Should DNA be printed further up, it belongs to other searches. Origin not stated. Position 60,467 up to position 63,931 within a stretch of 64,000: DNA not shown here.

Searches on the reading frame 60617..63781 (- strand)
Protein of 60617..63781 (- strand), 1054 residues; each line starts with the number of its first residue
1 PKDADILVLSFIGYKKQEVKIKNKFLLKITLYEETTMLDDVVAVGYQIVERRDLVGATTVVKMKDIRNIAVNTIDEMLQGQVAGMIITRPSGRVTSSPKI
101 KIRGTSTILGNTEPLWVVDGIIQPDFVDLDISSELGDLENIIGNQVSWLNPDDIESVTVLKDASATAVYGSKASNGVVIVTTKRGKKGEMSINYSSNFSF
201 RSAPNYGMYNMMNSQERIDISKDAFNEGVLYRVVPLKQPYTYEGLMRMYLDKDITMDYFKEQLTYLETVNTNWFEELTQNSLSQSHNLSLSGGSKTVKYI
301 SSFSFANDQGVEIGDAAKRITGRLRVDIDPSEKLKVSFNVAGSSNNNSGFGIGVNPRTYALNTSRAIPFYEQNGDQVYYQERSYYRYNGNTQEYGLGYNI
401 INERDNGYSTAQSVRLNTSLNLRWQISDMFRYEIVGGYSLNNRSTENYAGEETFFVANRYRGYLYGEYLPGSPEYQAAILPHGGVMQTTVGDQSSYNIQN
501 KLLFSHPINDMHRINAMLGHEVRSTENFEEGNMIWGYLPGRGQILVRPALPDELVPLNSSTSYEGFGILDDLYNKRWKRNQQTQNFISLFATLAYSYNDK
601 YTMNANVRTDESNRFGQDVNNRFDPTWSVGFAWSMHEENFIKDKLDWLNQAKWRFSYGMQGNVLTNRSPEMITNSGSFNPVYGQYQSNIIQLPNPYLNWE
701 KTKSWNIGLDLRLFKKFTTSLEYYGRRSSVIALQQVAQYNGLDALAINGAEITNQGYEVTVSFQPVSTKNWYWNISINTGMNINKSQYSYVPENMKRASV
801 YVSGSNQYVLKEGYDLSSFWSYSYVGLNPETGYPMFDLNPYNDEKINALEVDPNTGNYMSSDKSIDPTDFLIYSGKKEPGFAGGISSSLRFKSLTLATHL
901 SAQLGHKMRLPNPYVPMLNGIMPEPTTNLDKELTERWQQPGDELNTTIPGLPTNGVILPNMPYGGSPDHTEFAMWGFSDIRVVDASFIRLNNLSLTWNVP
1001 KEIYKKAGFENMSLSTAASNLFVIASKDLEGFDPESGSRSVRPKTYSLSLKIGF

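Call 61: search_protein_families(library=ncbifam, proteins=[window:60617-63781:-], max_evalue=1e-25)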
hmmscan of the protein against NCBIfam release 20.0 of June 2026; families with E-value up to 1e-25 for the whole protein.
window:60617-63781:- (1054 aa): 1 family
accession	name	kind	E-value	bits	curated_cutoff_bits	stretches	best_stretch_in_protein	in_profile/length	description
TIGR04056.1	OMP_RagA_SusC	subfamily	1.7e-185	619.2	368.25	1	3-1054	44-981/981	SusC/RagA family TonB-linked outer membrane protein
